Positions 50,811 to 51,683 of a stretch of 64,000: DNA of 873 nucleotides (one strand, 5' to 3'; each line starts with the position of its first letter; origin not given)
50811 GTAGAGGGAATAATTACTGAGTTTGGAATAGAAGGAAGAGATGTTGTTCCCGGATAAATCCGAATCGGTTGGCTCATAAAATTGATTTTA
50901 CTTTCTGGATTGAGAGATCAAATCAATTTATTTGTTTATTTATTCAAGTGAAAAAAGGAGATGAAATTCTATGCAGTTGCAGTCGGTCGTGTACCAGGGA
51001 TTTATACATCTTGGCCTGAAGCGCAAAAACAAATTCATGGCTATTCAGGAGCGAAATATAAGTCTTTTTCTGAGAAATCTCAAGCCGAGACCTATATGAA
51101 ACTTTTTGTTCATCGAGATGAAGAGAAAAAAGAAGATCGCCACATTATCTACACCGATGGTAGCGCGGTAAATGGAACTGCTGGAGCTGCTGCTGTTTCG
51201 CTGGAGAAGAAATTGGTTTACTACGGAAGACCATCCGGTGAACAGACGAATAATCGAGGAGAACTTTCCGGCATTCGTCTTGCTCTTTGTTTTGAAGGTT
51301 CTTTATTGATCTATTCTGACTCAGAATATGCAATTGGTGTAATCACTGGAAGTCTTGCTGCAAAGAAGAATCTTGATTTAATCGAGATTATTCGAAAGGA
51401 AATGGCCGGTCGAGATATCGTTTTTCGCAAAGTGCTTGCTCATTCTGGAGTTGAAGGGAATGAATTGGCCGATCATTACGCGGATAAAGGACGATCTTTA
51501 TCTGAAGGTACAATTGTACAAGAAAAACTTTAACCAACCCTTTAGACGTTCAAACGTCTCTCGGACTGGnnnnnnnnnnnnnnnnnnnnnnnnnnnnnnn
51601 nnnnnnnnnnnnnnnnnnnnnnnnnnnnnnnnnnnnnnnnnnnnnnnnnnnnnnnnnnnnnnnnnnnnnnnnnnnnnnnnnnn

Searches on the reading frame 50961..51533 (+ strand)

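Call 104: search_protein_families(library=pfam, proteins=[window:50961-51533:+], max_evalue=0.001)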
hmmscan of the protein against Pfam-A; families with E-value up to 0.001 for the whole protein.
window:50961-51533:+ (190 aa): 2 families
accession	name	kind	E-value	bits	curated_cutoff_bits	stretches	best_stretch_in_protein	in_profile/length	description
PF01693.22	Cauli_VI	-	1.3e-20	73.8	21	1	2-45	1-44/44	Ribonuclease H1 N-terminal domain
PF00075.30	RNase_H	-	2.3e-19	70.4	25.8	1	61-177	4-139/141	RNase H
